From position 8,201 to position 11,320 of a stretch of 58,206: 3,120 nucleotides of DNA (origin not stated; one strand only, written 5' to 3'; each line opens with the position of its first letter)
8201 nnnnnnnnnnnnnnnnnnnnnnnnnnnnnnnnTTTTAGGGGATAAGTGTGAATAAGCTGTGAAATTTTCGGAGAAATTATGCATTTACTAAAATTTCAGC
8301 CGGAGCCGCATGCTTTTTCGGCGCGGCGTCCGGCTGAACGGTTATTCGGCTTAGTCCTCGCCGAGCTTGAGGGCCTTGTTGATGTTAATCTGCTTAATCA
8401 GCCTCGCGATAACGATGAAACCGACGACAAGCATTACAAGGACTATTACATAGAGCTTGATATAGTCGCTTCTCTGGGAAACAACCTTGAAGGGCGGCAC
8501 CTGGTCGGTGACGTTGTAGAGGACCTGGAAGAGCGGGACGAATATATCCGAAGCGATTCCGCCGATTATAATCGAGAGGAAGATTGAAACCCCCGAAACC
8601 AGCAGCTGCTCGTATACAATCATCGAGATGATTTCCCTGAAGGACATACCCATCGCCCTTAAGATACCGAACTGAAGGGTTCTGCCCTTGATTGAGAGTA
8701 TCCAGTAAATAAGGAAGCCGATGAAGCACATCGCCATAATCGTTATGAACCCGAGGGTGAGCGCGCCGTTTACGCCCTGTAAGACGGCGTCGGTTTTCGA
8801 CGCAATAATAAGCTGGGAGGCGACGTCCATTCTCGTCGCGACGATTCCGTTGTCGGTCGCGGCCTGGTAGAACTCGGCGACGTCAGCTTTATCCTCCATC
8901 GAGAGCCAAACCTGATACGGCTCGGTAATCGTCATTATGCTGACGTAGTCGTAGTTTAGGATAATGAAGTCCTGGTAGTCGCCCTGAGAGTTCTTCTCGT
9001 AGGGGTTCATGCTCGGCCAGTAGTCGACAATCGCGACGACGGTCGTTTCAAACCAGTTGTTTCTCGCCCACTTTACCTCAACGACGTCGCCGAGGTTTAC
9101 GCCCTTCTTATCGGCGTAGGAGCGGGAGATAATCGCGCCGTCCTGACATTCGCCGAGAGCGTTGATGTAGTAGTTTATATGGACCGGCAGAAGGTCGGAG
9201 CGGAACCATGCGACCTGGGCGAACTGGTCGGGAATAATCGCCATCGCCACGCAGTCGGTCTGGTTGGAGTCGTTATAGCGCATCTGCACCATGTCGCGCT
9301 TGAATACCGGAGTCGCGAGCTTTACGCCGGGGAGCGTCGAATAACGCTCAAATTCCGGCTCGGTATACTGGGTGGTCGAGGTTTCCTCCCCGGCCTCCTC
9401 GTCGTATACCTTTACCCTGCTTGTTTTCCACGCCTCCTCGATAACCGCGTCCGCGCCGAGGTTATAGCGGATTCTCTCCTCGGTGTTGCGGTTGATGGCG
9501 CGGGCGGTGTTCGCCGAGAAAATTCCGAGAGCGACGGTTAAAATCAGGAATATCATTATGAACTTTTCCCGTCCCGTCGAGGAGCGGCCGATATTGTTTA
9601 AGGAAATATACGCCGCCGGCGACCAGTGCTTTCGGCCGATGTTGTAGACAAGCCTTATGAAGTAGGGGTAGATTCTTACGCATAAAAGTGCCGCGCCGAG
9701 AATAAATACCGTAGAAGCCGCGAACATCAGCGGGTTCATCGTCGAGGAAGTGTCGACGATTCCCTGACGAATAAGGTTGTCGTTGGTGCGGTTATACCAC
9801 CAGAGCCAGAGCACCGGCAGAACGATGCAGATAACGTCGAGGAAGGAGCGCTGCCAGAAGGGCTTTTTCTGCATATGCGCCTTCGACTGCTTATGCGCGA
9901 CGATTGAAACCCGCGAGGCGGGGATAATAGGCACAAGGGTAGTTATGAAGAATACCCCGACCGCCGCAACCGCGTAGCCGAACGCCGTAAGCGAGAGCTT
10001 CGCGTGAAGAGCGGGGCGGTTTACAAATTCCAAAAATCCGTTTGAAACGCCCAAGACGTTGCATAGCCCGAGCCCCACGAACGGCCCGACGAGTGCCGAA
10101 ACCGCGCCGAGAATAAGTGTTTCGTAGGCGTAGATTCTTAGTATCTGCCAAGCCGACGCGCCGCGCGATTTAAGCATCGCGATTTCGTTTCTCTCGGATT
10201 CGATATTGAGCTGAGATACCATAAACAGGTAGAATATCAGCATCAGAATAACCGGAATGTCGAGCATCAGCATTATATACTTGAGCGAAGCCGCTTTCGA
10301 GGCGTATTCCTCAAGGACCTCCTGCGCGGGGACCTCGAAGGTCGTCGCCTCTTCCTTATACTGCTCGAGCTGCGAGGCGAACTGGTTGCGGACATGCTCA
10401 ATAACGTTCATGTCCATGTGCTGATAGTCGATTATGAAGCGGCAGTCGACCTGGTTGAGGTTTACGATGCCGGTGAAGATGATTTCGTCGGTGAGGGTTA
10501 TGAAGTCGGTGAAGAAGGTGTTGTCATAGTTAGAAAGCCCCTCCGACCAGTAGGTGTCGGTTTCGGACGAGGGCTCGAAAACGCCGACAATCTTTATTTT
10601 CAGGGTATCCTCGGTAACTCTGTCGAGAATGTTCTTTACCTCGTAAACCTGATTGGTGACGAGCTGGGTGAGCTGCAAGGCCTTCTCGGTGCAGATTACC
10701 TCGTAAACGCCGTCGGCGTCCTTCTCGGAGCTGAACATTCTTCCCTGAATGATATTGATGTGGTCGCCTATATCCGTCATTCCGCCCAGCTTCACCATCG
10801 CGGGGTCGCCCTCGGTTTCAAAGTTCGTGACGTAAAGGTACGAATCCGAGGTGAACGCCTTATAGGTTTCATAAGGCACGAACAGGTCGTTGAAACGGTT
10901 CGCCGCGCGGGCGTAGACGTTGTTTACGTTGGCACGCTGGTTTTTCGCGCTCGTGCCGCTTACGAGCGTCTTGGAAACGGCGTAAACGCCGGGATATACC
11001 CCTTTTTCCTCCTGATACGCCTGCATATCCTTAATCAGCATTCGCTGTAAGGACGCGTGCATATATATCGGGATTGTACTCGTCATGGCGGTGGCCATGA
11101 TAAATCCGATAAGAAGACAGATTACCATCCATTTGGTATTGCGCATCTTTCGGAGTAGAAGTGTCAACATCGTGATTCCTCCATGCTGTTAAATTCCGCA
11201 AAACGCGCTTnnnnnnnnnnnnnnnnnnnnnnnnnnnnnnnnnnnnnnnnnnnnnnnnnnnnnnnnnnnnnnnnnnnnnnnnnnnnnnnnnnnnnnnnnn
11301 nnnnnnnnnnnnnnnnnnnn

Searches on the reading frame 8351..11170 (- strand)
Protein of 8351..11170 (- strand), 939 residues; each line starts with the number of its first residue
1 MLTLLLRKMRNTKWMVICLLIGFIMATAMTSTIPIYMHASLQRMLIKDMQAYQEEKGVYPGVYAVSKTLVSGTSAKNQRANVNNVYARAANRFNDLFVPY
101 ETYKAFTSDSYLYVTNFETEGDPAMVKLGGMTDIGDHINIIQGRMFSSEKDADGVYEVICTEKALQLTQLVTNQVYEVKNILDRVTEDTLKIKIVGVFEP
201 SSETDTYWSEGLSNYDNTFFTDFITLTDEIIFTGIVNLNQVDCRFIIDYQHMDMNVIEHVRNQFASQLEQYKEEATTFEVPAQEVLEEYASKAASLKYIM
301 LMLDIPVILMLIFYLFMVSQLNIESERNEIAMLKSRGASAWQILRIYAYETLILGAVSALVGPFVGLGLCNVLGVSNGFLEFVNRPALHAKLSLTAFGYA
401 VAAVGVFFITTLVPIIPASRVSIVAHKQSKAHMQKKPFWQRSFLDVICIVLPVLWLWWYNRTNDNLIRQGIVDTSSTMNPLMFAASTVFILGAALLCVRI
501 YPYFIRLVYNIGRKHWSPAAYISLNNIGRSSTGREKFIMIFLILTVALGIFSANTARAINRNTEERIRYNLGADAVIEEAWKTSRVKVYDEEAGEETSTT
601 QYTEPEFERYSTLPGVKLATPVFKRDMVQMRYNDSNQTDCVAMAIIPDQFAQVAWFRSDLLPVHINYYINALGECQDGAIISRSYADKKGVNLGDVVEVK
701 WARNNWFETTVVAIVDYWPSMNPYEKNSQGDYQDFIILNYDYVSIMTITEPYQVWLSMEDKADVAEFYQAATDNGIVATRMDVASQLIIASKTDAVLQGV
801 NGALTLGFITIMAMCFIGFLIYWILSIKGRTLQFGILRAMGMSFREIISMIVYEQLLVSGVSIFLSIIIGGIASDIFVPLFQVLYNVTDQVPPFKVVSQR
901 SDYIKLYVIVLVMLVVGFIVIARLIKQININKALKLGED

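Call 8: search_protein_families(library=pfam, proteins=[window:8351-11170:-], max_evalue=0.001)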
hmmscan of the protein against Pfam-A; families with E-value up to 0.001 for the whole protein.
window:8351-11170:- (939 aa): 1 family
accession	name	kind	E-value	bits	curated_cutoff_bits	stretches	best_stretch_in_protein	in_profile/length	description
PF02687.27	FtsX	-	5.5e-21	75.3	25.5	2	808-926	4-113/120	FtsX-like permease C-terminal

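Call 25: search_protein_families(library=ncbifam, proteins=[window:8351-11170:-], max_evalue=0.00001)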
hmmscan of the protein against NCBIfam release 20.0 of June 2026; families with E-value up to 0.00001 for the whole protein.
window:8351-11170:- (939 aa): 0 families

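Call 40: find_homologous_proteins(query=window:8351-11170:-, max_evalue=0.00001)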
Query window:8351-11170:- (939 aa): 819 proteins with E <= 0.00001 among 8000 candidates; the best 120 are listed.
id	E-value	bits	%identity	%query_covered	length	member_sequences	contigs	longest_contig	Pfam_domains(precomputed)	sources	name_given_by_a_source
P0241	0.0e+0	2003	94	100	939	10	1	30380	PF02687.28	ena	-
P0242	0.0e+0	1826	86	100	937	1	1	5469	PF02687.28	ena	-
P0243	0.0e+0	1813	85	100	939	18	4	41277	PF02687.28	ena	-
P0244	0.0e+0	1800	84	100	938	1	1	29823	PF02687.28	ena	-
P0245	0.0e+0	1787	84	100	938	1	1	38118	PF02687.28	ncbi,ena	-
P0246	0.0e+0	1779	83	100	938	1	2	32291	PF02687.28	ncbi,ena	-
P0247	0.0e+0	1772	83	100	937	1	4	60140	PF02687.28,PF12704.15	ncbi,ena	-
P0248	0.0e+0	1770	83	100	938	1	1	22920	PF02687.28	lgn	-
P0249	0.0e+0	1766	83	100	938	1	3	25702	PF02687.28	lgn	-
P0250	0.0e+0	1765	83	100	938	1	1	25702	PF02687.28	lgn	-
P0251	0.0e+0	1763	83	100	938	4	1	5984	PF02687.28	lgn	-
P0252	0.0e+0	1763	82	100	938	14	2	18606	PF02687.28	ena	-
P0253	0.0e+0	1761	83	100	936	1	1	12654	PF02687.28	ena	-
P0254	0.0e+0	1759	83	100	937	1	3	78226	PF02687.28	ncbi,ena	-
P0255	0.0e+0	1746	82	100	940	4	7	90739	PF02687.28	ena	-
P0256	0.0e+0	1738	82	100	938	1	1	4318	PF02687.28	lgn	-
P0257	0.0e+0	1736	81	100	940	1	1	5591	PF02687.28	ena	-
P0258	0.0e+0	1735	81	100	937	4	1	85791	PF02687.28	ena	-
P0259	0.0e+0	1734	81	100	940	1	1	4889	PF02687.28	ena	-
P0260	0.0e+0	1734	82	100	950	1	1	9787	PF02687.28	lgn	-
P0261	0.0e+0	1734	82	100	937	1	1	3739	PF02687.28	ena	-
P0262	0.0e+0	1733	82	100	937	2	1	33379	PF02687.28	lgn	-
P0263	0.0e+0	1733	81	100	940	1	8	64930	PF02687.28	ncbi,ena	-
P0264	0.0e+0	1733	82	100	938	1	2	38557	PF02687.28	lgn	-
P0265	0.0e+0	1732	81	100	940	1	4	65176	PF02687.28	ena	-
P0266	0.0e+0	1731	81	100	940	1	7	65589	PF02687.28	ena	-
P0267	0.0e+0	1730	82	99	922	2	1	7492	PF02687.28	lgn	-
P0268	0.0e+0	1730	81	100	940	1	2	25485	PF02687.28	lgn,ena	-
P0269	0.0e+0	1730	81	100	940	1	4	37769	PF02687.28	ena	-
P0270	0.0e+0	1727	81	100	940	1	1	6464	PF02687.28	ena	-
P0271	0.0e+0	1723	82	100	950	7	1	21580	PF02687.28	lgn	-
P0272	0.0e+0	1708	80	100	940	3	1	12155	PF02687.28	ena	-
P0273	0.0e+0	1701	80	100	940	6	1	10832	PF02687.28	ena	-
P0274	0.0e+0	1629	77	99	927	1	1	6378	PF02687.28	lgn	-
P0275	0.0e+0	1621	76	100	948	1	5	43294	PF02687.28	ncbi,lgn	-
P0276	0.0e+0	1614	75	100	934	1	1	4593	PF02687.28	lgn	-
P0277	0.0e+0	1613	76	100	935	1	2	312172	PF02687.28,PF12704.15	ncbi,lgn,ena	-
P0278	0.0e+0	1611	76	100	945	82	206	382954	PF02687.28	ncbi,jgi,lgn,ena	-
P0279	0.0e+0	1607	74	100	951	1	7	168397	PF02687.28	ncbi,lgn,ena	-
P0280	0.0e+0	1606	75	100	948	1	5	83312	PF02687.28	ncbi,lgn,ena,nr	ncbi:MAG: FtsX-like permease family protein [Oscillospiraceae bacterium]|nr:FtsX-like permease famil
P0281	0.0e+0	1603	76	100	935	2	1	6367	PF02687.28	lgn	-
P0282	0.0e+0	1603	75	100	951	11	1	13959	PF02687.28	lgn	-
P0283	0.0e+0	1600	76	100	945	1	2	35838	PF02687.28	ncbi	-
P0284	0.0e+0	1600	76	100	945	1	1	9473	PF02687.28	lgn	-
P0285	0.0e+0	1596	75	100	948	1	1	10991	PF02687.28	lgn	-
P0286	0.0e+0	1594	75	100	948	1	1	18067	PF02687.28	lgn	-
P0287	0.0e+0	1593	74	99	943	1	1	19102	PF02687.28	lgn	-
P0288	0.0e+0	1593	74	100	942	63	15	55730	PF02687.28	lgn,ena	-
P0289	0.0e+0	1593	75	100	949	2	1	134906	PF02687.28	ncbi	-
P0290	0.0e+0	1593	75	100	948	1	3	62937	PF02687.28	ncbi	-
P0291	0.0e+0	1592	75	100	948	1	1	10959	PF02687.28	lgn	-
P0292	0.0e+0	1592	75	100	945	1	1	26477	PF02687.28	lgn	-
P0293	0.0e+0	1592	75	100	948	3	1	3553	PF02687.28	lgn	-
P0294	0.0e+0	1592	75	100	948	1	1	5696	PF02687.28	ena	-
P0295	0.0e+0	1591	74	100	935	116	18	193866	PF02687.28,PF12704.15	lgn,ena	-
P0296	0.0e+0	1589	75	100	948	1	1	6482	PF02687.28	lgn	-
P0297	0.0e+0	1589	75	100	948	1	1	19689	PF02687.28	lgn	-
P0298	0.0e+0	1588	75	100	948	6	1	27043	PF02687.28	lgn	-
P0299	0.0e+0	1588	75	100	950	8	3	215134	PF02687.28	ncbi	-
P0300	0.0e+0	1587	75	100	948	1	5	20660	PF02687.28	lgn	-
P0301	0.0e+0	1582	75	99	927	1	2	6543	PF02687.28,PF12704.15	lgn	-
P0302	0.0e+0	1580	74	100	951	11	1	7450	PF02687.28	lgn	-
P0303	0.0e+0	1580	75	99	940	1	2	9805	PF02687.28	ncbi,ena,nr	ncbi:MAG: FtsX-like permease family protein [Oscillospiraceae bacterium]|nr:FtsX-like permease famil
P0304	0.0e+0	1577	73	100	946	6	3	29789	PF02687.28,PF12704.15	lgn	-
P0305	0.0e+0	1565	75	99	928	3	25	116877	PF02687.28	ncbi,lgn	-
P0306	0.0e+0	1564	74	99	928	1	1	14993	PF02687.28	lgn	-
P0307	0.0e+0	1562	74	99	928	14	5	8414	PF02687.28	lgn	-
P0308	0.0e+0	1552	73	100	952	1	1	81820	PF02687.28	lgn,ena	-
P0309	0.0e+0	1544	73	99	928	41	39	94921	PF02687.28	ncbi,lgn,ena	-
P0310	0.0e+0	1495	71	100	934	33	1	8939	PF02687.28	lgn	-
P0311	0.0e+0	1272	78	75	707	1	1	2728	PF02687.28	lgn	-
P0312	0.0e+0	1243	58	100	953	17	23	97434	PF02687.28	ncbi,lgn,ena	-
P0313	0.0e+0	1174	72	77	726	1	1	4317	PF02687.28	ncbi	-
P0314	0.0e+0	1154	56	100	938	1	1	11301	PF02687.28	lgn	-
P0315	0.0e+0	1137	56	100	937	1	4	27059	PF02687.28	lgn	-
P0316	0.0e+0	1134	79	68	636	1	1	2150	PF02687.28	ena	-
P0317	0.0e+0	1133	54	100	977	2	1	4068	PF02687.28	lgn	-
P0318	0.0e+0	1129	55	100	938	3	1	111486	PF02687.28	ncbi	-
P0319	0.0e+0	1124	54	100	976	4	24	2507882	PF02687.28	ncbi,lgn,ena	-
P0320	0.0e+0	1102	52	100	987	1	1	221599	PF02687.28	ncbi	ncbi:MAG: FtsX-like permease family protein [Oscillospiraceae bacterium]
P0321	0.0e+0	1100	54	100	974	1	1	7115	PF02687.28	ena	-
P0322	0.0e+0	1097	52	99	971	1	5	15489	PF02687.28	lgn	-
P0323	0.0e+0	1097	53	100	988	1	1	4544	PF02687.28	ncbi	-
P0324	0.0e+0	1094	53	100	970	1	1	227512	PF02687.28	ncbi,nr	ncbi:MAG: FtsX-like permease family protein [Ruminococcus sp.]|nr:FtsX-like permease family protein 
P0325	0.0e+0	1094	51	100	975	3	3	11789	PF02687.28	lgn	-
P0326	0.0e+0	1094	52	100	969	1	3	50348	PF02687.28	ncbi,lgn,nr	ncbi:MAG: FtsX-like permease family protein [Ruminococcus sp.]|nr:FtsX-like permease family protein 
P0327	0.0e+0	1094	52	100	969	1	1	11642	PF02687.28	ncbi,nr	ncbi:MAG: FtsX-like permease family protein [Ruminococcus sp.]|nr:FtsX-like permease family protein 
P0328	0.0e+0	1092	51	100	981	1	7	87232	PF02687.28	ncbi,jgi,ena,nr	ncbi:MAG: FtsX-like permease family protein [Ruminococcus sp.]|nr:FtsX-like permease family protein 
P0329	0.0e+0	1092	52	100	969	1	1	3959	PF02687.28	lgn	-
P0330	0.0e+0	1091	53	100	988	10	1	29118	PF02687.28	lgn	-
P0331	0.0e+0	1091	51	100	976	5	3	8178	PF02687.28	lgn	-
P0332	0.0e+0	1091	51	100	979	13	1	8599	PF02687.28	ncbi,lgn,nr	ncbi:MAG: FtsX-like permease family protein [Oscillospiraceae bacterium]|nr:FtsX-like permease famil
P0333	0.0e+0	1089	52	100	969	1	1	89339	PF02687.28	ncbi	-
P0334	0.0e+0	1089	52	100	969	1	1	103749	PF02687.28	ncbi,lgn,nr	ncbi:MAG: FtsX-like permease family protein [Ruminococcus sp.]|nr:FtsX-like permease family protein 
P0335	0.0e+0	1089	53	100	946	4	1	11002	PF02687.28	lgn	-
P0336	0.0e+0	1088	52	100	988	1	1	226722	PF02687.28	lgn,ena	-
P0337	0.0e+0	1088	52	100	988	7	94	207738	PF02687.28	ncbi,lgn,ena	-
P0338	0.0e+0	1088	52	100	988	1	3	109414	PF02687.28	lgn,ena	-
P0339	0.0e+0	1087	52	100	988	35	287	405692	PF02687.28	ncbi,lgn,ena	-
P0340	0.0e+0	1087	52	100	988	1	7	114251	PF02687.28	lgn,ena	-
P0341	0.0e+0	1086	52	100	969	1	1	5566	PF02687.28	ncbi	-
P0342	0.0e+0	1086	52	100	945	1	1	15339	PF02687.28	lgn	-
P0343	0.0e+0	1086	52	100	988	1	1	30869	PF02687.28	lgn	-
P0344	0.0e+0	1086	52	100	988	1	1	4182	PF02687.28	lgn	-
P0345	0.0e+0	1086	75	68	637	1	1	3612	PF02687.28,PF12704.15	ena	-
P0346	0.0e+0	1085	52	100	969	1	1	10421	PF02687.28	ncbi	-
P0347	0.0e+0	1084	52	100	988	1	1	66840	PF02687.28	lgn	-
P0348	0.0e+0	1083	51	99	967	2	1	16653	PF02687.28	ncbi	-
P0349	0.0e+0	1082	52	100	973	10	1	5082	PF02687.28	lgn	-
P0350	0.0e+0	1081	52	100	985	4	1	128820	PF02687.28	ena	-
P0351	0.0e+0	1081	52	100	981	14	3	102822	PF02687.28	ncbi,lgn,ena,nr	ncbi:MAG: FtsX-like permease family protein [Ruminococcus sp.]|nr:FtsX-like permease family protein 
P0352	0.0e+0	1080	51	100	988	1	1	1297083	PF02687.28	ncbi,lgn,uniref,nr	ncbi:ABC transporter permease [Ruminococcus sp. Marseille-P6503]|uniref:ABC transporter permease n=1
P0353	0.0e+0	1079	51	100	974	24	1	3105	PF02687.28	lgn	-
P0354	0.0e+0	1078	52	99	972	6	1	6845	PF02687.28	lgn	-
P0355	0.0e+0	1077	51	100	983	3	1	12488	PF02687.28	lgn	-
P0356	0.0e+0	1077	52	100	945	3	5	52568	PF02687.28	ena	-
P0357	0.0e+0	1077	52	100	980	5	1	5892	PF02687.28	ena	-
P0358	0.0e+0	1076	51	100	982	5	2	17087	PF02687.28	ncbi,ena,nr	ncbi:MAG: FtsX-like permease family protein [Ruminococcus sp.]|nr:FtsX-like permease family protein 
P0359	0.0e+0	1076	51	100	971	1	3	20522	PF02687.28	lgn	-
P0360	0.0e+0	1076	51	100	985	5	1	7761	PF02687.28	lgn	-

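Call 41: find_encoding_contigs(protein=P0319, flank=10000, max_places=1)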
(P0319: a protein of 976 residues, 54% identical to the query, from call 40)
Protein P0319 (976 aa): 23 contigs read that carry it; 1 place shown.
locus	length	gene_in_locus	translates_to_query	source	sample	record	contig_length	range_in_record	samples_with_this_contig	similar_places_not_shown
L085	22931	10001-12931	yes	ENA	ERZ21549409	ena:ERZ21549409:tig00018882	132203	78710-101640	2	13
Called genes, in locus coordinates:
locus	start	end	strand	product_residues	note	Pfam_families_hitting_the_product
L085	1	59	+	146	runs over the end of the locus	PF00828:Ribosomal_L27A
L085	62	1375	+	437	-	PF00344:SecY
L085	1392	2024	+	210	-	PF00406:ADK, PF13207:AAA_17, PF05191:ADK_lid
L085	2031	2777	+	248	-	PF00557:Peptidase_M24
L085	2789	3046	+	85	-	-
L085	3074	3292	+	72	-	PF01176:eIF-1a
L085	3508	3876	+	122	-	PF00416:Ribosomal_S13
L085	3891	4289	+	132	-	PF00411:Ribosomal_S11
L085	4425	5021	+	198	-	PF00163:Ribosomal_S4, PF01479:S4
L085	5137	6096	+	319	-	PF01193:RNA_pol_L, PF01000:RNA_pol_A_bac, PF03118:RNA_pol_A_CTD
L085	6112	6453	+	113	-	PF01196:Ribosomal_L17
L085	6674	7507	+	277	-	PF01048:PNP_UDP_1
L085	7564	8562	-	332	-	PF04041:Glyco_hydro_130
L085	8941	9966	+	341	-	PF00364:Biotin_lipoyl (faint), PF25984:BSH_YknX (faint), PF25975:CzcB_C, PF25989:YknX_C (weak)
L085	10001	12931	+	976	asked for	PF02687:FtsX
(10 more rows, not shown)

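Call 42: find_encoding_contigs(protein=P0339, flank=10000, max_places=1)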
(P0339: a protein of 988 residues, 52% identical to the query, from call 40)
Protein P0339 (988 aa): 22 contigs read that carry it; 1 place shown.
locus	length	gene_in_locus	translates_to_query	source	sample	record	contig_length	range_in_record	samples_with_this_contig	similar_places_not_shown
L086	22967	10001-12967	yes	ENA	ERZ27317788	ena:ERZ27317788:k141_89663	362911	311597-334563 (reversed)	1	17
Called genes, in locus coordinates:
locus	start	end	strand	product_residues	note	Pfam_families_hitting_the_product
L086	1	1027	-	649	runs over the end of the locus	PF00150:Cellulase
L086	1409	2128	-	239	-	PF04397:LytTR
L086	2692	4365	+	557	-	PF00072:Response_reg, PF00990:GGDEF, PF00563:EAL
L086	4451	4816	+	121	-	PF01627:Hpt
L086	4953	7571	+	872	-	PF12729:4HB_MCP_1 (weak), PF00512:HisKA, PF02518:HATPase_c, PF00072:Response_reg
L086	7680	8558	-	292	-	PF13306:LRR_5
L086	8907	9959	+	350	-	PF00364:Biotin_lipoyl (faint), PF25917:BSH_RND (weak), PF25919:BSH_CusB (weak), PF25984:BSH_YknX (faint), PF25975:CzcB_C (weak), PF25989:YknX_C (weak)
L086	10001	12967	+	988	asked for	PF02687:FtsX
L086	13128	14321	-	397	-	-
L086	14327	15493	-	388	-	PF02687:FtsX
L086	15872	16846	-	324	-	PF08902:DUF1848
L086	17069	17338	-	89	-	-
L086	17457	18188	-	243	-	-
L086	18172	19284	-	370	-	PF00300:His_Phos_1, PF00293:NUDIX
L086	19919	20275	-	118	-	-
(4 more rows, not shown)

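Call 43: find_encoding_contigs(protein=P0352, flank=10000, max_places=1)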
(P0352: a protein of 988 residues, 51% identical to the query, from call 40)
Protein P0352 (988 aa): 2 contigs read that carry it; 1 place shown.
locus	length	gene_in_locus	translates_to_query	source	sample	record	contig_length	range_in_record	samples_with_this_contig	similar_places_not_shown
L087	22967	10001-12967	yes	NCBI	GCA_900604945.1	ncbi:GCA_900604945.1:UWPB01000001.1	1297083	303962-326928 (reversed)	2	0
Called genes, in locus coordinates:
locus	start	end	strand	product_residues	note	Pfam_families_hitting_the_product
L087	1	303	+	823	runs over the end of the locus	PF08447:PAS_3, PF13188:PAS_8 (faint), PF13426:PAS_9 (weak), PF08447:PAS_3 (weak), PF00990:GGDEF, PF00563:EAL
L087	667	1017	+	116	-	PF03780:Asp23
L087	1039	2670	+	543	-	PF02734:Dak2, PF21645:FakA-like_M, PF13684:FakA-like_C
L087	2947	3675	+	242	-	PF09359:VTC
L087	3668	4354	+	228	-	PF16316:DUF4956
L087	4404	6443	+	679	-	PF14262:Cthe_2159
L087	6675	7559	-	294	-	PF13306:LRR_5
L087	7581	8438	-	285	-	-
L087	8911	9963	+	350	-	PF00364:Biotin_lipoyl (faint), PF25917:BSH_RND (weak), PF25919:BSH_CusB (weak), PF25984:BSH_YknX (faint), PF25975:CzcB_C, PF25989:YknX_C (weak)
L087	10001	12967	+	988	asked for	PF02687:FtsX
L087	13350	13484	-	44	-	-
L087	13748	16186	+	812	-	PF02861:Clp_N, PF23569:NBD_SMAX1 (weak), PF00004:AAA, PF17871:AAA_lid_9, PF00004:AAA, PF07724:AAA_2, PF07728:AAA_5, PF10431:ClpB_D2-small, +8 more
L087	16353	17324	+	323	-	PF02645:DegV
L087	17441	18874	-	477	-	-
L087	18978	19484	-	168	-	-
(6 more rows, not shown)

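Call 44: find_encoding_contigs(protein=P0312, flank=10000, max_places=1)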
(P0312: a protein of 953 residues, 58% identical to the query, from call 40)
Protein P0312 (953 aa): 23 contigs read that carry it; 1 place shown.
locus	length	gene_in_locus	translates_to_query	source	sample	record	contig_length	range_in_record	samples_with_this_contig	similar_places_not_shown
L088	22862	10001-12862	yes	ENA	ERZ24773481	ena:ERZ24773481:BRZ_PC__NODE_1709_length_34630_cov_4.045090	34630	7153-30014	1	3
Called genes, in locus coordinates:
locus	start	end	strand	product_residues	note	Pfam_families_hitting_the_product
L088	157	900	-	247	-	PF12844:HTH_19, PF01381:HTH_3, PF13560:HTH_31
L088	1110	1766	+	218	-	PF00300:His_Phos_1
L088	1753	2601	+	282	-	PF00849:PseudoU_synth_2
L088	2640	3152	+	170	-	PF01782:RimM, PF05239:PRC, PF24986:PRC_RimM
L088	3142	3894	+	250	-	PF01746:tRNA_m1G_MT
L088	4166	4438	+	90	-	PF00381:PTS-HPr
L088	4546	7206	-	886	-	PF13287:Fn3_assoc (weak), PF08757:CotH, PF00932:LTD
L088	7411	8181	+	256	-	PF09359:VTC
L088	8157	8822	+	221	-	PF16316:DUF4956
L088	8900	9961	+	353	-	PF25975:CzcB_C (faint)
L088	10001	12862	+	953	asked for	PF02687:FtsX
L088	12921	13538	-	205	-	PF02659:Mntp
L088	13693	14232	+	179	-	PF12822:ECF_trnsprt, PF02632:BioY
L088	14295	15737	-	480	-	PF00587:tRNA-synt_2b, PF03129:HGTP_anticodon, PF09180:ProRS-C_1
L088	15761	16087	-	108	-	-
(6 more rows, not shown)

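Call 106: find_encoding_contigs(protein=P0328, flank=6000, max_places=8)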
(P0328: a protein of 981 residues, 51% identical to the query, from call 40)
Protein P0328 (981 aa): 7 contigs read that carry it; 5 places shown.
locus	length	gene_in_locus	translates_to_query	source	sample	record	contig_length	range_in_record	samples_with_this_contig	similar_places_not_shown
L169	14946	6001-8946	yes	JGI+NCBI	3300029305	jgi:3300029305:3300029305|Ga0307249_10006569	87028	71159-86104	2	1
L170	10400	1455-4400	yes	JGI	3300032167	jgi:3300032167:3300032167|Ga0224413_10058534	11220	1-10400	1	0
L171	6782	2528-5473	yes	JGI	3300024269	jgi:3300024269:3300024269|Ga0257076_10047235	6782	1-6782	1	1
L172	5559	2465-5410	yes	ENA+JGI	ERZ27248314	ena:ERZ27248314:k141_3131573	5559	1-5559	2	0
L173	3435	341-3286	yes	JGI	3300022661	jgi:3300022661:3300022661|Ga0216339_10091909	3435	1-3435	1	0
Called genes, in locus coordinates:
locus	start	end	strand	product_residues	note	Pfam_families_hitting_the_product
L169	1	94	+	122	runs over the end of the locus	PF00416:Ribosomal_S13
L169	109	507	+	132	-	PF00411:Ribosomal_S11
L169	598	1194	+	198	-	PF00163:Ribosomal_S4, PF01479:S4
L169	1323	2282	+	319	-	PF01193:RNA_pol_L, PF01000:RNA_pol_A_bac, PF03118:RNA_pol_A_CTD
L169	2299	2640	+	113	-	PF01196:Ribosomal_L17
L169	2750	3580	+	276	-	PF01048:PNP_UDP_1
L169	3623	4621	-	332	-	PF04041:Glyco_hydro_130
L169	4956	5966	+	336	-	PF00364:Biotin_lipoyl (faint), PF25917:BSH_RND (faint), PF25967:RND-MFP_C (weak), PF25975:CzcB_C, PF25989:YknX_C (weak)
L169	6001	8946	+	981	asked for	PF02687:FtsX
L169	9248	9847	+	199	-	PF00160:Pro_isomerase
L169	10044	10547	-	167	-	-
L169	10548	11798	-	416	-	PF01595:CNNM, PF00571:CBS, PF03471:CorC_HlyC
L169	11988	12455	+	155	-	PF04138:GtrA_DPMS_TM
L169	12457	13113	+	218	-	PF13229:Beta_helix (faint), PF00805:Pentapeptide (faint), PF13576:Pentapeptide_3 (faint), PF13599:Pentapeptide_4 (weak), PF23894:LD_SV2 (faint), PF13599:Pentapeptide_4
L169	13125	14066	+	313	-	PF12146:Hydrolase_4, PF00561:Abhydrolase_1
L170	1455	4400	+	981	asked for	PF02687:FtsX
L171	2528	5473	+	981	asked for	PF02687:FtsX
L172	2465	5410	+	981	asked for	PF02687:FtsX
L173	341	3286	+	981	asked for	PF02687:FtsX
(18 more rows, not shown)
